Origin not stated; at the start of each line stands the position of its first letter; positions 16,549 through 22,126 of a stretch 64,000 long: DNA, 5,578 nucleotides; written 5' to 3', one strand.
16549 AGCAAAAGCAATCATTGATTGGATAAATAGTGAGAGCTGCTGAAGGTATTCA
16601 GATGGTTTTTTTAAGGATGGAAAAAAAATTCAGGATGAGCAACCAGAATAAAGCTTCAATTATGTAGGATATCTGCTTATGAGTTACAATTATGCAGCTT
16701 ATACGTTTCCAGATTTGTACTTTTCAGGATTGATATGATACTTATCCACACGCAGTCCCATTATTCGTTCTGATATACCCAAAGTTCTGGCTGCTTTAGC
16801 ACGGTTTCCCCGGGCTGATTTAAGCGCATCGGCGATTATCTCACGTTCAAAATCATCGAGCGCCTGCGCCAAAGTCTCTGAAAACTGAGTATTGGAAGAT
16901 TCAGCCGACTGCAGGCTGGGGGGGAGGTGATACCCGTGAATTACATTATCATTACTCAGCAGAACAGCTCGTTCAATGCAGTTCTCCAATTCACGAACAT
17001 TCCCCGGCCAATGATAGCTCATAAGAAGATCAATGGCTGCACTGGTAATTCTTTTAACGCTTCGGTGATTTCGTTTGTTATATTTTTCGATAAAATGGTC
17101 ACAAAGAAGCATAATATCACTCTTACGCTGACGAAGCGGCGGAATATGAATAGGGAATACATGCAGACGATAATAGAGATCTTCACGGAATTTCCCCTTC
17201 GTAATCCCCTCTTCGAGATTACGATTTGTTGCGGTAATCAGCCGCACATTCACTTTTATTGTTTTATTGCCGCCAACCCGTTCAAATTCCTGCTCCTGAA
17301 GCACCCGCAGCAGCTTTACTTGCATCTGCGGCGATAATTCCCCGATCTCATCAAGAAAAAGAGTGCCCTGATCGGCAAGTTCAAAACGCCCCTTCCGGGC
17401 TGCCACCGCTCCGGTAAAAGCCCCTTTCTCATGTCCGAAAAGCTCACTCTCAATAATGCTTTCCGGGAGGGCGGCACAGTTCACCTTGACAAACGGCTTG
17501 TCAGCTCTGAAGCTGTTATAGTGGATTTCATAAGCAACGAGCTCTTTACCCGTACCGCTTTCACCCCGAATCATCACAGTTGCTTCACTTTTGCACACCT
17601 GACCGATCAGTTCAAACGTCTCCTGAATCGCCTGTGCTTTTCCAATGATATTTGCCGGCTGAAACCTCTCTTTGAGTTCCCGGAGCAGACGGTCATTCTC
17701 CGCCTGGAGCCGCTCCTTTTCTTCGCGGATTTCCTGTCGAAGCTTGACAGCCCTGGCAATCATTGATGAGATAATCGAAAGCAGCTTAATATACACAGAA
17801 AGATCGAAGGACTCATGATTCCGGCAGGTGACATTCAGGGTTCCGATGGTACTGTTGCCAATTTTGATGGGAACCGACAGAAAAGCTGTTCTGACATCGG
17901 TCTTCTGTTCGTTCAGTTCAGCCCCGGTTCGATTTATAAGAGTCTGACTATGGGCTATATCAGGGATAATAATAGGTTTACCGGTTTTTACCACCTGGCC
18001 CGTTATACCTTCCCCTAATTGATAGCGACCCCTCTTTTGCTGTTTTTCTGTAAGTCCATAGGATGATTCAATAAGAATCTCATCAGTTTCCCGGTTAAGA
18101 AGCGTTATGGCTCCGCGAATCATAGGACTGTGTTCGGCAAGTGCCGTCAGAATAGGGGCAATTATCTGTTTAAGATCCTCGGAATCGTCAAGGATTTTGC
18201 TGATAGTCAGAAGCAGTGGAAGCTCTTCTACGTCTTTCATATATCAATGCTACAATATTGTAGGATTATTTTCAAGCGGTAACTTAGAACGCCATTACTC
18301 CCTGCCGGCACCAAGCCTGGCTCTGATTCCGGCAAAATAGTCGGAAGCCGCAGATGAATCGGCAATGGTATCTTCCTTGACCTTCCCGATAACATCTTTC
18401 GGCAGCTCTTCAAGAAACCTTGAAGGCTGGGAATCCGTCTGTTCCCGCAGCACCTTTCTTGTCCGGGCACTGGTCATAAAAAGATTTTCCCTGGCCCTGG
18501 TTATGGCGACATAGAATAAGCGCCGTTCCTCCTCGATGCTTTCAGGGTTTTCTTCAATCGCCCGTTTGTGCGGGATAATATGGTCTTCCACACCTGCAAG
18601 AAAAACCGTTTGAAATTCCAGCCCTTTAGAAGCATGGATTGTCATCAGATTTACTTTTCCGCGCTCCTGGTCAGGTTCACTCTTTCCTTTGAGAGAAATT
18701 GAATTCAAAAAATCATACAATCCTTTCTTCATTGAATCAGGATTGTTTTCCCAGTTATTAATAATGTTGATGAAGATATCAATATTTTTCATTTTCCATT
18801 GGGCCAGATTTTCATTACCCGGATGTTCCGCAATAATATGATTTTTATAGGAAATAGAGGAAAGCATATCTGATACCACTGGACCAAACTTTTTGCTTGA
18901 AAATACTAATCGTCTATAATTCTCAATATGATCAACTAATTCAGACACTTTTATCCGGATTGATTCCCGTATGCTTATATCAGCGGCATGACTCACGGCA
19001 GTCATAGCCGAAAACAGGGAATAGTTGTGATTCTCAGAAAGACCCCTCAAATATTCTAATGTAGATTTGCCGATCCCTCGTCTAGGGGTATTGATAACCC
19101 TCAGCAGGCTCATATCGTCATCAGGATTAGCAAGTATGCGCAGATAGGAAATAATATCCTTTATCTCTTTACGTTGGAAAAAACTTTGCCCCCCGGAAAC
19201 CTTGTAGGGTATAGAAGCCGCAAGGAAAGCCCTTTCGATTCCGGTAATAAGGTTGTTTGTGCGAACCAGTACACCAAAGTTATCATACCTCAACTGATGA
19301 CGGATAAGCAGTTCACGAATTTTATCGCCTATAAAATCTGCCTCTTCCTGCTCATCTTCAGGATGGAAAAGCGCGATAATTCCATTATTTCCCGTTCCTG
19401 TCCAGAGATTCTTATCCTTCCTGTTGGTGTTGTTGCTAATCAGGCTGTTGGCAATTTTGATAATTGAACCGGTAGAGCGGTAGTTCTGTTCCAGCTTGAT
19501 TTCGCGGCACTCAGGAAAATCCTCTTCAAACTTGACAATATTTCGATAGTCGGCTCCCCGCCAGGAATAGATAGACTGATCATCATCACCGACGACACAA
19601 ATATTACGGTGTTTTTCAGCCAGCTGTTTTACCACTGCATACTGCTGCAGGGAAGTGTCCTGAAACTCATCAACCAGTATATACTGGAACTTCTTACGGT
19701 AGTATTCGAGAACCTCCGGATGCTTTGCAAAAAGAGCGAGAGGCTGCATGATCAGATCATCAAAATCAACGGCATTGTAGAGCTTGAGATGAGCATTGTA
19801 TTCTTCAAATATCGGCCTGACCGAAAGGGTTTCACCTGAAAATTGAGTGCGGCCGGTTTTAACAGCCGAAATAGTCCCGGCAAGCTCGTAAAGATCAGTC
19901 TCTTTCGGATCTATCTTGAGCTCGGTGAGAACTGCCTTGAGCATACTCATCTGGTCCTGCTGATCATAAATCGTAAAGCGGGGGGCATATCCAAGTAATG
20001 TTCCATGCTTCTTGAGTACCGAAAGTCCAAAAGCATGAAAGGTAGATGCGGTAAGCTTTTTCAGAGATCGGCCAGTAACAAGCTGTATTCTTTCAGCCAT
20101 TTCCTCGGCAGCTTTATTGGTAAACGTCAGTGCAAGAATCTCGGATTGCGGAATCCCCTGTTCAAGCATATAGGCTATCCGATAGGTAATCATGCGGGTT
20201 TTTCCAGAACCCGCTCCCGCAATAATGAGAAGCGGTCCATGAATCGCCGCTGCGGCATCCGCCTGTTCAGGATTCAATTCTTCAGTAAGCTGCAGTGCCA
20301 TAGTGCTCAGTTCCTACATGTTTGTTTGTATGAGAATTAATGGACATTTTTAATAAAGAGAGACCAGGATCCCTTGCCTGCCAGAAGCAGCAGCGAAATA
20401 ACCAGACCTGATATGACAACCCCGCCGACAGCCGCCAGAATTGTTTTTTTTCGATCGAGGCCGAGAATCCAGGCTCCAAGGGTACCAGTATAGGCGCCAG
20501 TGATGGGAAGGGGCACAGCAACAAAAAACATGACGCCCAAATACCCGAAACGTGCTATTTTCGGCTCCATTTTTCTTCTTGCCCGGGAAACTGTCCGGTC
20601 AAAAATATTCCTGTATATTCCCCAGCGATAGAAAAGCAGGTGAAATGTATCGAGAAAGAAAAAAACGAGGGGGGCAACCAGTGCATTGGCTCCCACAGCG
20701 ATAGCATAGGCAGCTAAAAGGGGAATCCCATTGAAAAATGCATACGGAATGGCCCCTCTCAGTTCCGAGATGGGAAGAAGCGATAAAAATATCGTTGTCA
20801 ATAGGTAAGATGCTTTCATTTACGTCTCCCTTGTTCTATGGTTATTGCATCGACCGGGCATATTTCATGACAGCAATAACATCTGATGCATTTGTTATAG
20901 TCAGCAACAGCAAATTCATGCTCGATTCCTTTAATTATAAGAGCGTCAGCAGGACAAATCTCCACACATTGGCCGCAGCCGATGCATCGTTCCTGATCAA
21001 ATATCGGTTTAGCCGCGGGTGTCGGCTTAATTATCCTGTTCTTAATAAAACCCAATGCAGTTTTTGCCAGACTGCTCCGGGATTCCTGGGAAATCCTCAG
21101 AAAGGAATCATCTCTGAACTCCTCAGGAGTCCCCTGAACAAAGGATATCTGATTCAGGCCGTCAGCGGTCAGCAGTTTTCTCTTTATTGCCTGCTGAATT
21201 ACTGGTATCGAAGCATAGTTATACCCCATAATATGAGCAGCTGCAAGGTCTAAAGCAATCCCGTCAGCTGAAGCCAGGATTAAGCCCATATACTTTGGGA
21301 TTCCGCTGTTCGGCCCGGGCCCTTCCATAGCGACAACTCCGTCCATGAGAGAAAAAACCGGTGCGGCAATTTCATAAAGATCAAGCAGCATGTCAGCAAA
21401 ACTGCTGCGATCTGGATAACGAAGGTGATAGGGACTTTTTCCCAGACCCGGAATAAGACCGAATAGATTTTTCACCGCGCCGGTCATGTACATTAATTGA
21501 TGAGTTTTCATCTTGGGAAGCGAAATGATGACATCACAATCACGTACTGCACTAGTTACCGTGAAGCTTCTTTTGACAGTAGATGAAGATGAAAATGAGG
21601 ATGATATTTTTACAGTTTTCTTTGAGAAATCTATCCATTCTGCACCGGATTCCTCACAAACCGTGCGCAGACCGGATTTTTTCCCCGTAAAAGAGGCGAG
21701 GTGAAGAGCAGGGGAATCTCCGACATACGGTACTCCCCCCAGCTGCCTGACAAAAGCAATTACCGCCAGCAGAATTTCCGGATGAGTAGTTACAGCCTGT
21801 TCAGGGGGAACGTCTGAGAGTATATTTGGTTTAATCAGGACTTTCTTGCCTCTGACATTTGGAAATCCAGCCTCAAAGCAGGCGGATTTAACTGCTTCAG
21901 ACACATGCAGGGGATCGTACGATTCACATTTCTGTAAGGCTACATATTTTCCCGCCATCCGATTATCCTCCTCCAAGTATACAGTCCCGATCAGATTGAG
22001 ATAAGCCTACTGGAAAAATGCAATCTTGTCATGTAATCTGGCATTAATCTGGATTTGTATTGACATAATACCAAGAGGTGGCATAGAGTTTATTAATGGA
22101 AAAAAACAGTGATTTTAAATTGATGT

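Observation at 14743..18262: Recurring TACA-N4-TGTA palindrome: a predicted enhancer regulon for the GAF-type sigma54 activator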

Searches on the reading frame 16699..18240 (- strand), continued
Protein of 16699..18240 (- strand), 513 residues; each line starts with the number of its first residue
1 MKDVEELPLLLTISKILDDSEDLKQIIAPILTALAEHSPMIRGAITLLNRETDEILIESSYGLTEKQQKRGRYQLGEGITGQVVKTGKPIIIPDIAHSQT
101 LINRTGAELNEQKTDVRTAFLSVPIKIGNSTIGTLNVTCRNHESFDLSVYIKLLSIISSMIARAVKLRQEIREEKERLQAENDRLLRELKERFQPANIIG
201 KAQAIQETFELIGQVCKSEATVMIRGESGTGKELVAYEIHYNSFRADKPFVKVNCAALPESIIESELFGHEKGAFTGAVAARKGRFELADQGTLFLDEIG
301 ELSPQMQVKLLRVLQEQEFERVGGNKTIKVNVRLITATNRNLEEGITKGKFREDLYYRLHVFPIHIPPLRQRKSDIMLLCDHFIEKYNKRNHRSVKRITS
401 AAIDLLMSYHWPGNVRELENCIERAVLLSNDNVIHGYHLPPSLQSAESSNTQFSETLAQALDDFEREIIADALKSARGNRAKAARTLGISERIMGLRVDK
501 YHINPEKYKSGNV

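Call 43: find_encoding_contigs(protein=P0043, flank=10000, max_places=1)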
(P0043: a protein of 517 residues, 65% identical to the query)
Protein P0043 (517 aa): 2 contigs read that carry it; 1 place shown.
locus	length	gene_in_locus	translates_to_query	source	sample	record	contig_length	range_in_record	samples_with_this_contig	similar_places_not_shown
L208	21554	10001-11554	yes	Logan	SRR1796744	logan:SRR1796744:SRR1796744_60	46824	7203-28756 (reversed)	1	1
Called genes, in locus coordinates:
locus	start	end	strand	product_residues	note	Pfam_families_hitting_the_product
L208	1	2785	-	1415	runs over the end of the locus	PF04997:RNA_pol_Rpb1_1, PF00623:RNA_pol_Rpb1_2, PF04983:RNA_pol_Rpb1_3, PF21668:RPOC_hybrid (faint), PF05000:RNA_pol_Rpb1_4, PF04998:RNA_pol_Rpb1_5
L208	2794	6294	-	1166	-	PF04563:RNA_pol_Rpb2_1, PF04561:RNA_pol_Rpb2_2, PF04565:RNA_pol_Rpb2_3, PF10385:RNA_pol_Rpb2_45, PF00562:RNA_pol_Rpb2_6, PF04560:RNA_pol_Rpb2_7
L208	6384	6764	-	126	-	PF16320:Ribosomal_L12_N, PF00542:Ribosomal_L12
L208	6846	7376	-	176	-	PF00466:Ribosomal_L10, PF27436:RL10_C (weak)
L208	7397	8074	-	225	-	PF00687:Ribosomal_L1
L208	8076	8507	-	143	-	PF03946:Ribosomal_L11_N, PF00298:Ribosomal_L11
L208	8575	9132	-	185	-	PF02357:NusG, PF00467:KOW (faint)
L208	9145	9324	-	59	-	PF00584:SecE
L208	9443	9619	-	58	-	PF00471:Ribosomal_L33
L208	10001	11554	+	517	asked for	PF01590:GAF, PF13185:GAF_2, PF00158:Sigma54_activat, PF14532:Sigma54_activ_2, PF00004:AAA (weak), PF07728:AAA_5 (weak), PF25601:AAA_lid_14, PF02954:HTH_8 (weak), +1 more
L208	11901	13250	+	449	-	PF00909:Ammonium_transp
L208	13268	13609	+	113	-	PF00543:P-II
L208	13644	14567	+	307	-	PF00892:EamA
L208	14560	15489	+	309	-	PF01207:Dus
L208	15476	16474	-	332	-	PF01936:NYN, PF12872:OST-HTH (faint)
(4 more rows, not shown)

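Call 44: find_encoding_contigs(protein=P0021, flank=10000, max_places=1)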
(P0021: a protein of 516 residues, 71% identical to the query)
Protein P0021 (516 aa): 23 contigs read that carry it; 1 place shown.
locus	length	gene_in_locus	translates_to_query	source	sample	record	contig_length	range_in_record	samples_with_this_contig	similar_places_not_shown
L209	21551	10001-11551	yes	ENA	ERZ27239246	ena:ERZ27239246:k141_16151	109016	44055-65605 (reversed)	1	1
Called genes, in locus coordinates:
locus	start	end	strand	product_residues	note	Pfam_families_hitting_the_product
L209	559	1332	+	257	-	PF11999:Ice_binding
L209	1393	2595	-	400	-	PF07907:YibE_F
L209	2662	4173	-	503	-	PF00245:Alk_phosphatase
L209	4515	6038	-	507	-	PF00199:Catalase, PF06628:Catalase-rel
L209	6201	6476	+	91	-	PF02583:Trns_repr_metal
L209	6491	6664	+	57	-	-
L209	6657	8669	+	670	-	PF00122:E1-E2_ATPase, PF00702:Hydrolase, PF08282:Hydrolase_3 (faint)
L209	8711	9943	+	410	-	PF04455:Saccharop_dh_N, PF21571:ArgZ-like_C_1st, PF00205:TPP_enzyme_M (faint), PF21570:ArgZ-like_C_2nd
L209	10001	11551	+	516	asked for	PF01590:GAF, PF13185:GAF_2, PF00158:Sigma54_activat, PF14532:Sigma54_activ_2, PF07728:AAA_5 (weak), PF25601:AAA_lid_14, PF02954:HTH_8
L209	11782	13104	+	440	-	PF00909:Ammonium_transp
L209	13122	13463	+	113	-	PF00543:P-II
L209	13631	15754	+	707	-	PF12437:GSIII_N, PF00120:Gln-synt_C, PF18318:Gln-synt_C-ter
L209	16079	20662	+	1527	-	PF00310:GATase_2, PF04898:Glu_syn_central, PF01645:Glu_synthase, PF01493:GXGXG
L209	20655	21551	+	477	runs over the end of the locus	PF14691:Fer4_20, PF00890:FAD_binding_2 (weak), PF01266:DAO, PF03486:HI0933_like (weak), PF07992:Pyr_redox_2, PF12831:FAD_oxidored, PF13450:NAD_binding_8, PF01593:Amino_oxidase, +5 more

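Call 45: find_encoding_contigs(protein=P0039, flank=10000, max_places=1)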
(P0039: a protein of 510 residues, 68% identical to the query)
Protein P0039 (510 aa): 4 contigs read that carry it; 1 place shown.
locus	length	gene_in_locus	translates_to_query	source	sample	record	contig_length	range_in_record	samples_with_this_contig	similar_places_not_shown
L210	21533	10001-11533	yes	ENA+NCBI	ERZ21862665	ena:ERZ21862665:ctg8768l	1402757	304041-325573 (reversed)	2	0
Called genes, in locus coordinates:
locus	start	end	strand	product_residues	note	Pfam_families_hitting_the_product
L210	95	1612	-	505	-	PF00072:Response_reg, PF17853:GGDEF_2 (weak), PF00165:HTH_AraC, PF12833:HTH_18, PF00165:HTH_AraC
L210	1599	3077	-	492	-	PF00672:HAMP, PF06580:His_kinase, PF02518:HATPase_c (weak)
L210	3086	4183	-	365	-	PF00248:Aldo_ket_red, PF13187:Fer4_9 (weak)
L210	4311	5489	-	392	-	PF07907:YibE_F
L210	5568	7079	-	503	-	PF00245:Alk_phosphatase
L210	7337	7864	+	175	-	PF00657:Lipase_GDSL (weak), PF13472:Lipase_GDSL_2 (weak)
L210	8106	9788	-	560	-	PF13522:GATase_6, PF13537:GATase_7, PF12481:DUF3700, PF00733:Asn_synthase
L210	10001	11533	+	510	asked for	PF01590:GAF, PF13185:GAF_2, PF00158:Sigma54_activat, PF14532:Sigma54_activ_2, PF00004:AAA (weak), PF07728:AAA_5, PF25601:AAA_lid_14, PF02954:HTH_8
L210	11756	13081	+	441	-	PF00909:Ammonium_transp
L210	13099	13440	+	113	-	PF00543:P-II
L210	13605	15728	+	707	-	PF12437:GSIII_N, PF00120:Gln-synt_C, PF18318:Gln-synt_C-ter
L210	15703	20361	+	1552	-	PF00310:GATase_2, PF04898:Glu_syn_central, PF01645:Glu_synthase, PF01493:GXGXG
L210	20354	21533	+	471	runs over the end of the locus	PF14691:Fer4_20, PF00070:Pyr_redox (weak), PF01266:DAO (weak), PF03486:HI0933_like (faint), PF07992:Pyr_redox_2, PF12831:FAD_oxidored, PF01593:Amino_oxidase, PF13450:NAD_binding_8, +3 more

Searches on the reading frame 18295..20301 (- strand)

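Call 7: search_protein_families(library=pfam, proteins=[window:18295-20301:-])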
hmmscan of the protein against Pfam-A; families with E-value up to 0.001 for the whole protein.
window:18295-20301:- (668 aa): 7 families
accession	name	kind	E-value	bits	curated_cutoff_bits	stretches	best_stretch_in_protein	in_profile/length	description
PF00580.27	UvrD-helicase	-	6.2e-86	288.9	23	1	9-263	1-271/271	UvrD/REP helicase N-terminal domain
PF13361.12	UvrD_C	-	3.9e-75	253.9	25.6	1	268-613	1-349/350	UvrD-like helicase C-terminal domain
PF13245.12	AAA_19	-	1.7e-25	90.2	25.1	1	17-246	7-132/134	AAA domain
PF13604.12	AAA_30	-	1.4e-11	44.9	27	1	8-87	1-80/191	AAA domain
PF13538.12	UvrD_C_2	-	5.7e-10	39.4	27.4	1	589-609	31-51/52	UvrD-like helicase C-terminal domain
PF01443.25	Viral_helicase1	-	0.00016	22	21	0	548-607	175-224/228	Viral superfamily 1 RNA helicase core domain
PF13087.12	AAA_12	-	0.00063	19.8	27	0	544-610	133-191/195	AAA domain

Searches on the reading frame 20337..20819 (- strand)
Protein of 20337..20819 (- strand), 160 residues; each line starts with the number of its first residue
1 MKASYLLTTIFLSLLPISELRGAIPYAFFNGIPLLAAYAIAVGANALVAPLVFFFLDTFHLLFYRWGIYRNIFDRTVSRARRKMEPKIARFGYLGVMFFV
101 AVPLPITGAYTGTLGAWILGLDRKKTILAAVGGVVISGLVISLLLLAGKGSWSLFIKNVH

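Call 7: search_protein_families(library=pfam, proteins=[window:20337-20819:-])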
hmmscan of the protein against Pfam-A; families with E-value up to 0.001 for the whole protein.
window:20337-20819:- (160 aa): 1 family
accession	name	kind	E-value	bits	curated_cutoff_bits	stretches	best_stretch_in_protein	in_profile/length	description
PF06695.16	Sm_multidrug_ex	-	3.6e-34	118.4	30.7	1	19-140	1-121/121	Putative small multi-drug export protein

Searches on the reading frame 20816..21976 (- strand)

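Call 7: search_protein_families(library=pfam, proteins=[window:20816-21976:-])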
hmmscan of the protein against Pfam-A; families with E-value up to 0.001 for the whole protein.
window:20816-21976:- (386 aa): 13 families
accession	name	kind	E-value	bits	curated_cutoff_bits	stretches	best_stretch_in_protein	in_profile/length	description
PF04015.17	DUF362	-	4.8e-54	183.9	24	1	46-247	1-199/200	Domain of unknown function (DUF362)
PF00037.32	Fer4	-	1.9e-14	53.2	21.1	2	324-346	1-23/24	4Fe-4S binding domain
PF12797.12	Fer4_2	-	3e-10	39.8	24.5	1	323-343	2-22/22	4Fe-4S binding domain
PF12837.12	Fer4_6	-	3.3e-10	39.9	25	1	324-346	2-24/24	4Fe-4S binding domain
PF12838.12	Fer4_7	-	3.4e-09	37.5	27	2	330-377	1-52/52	4Fe-4S dicluster domain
PF13237.11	Fer4_10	-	5.7e-09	36.2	25.5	1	324-374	2-53/53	4Fe-4S dicluster domain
PF14697.11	Fer4_21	-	8.1e-09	35.9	35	1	327-379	4-58/59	4Fe-4S dicluster domain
PF13187.11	Fer4_9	-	1.3e-07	32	27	1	330-378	1-52/52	4Fe-4S dicluster domain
PF12800.12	Fer4_4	-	3e-06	27.5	24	1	329-343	2-16/17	4Fe-4S binding domain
PF13484.11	Fer4_16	-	5.1e-05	24.4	30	0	330-347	1-18/66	4Fe-4S double cluster binding domain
PF17179.9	Fer4_22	-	0.00014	23.1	27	0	308-344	58-94/95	4Fe-4S dicluster domain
PF12798.12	Fer4_3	-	0.00018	22.5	27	0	331-345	1-15/15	4Fe-4S binding domain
PF13534.11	Fer4_17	-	0.00029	21.8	22.2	0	329-344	44-59/61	4Fe-4S dicluster domain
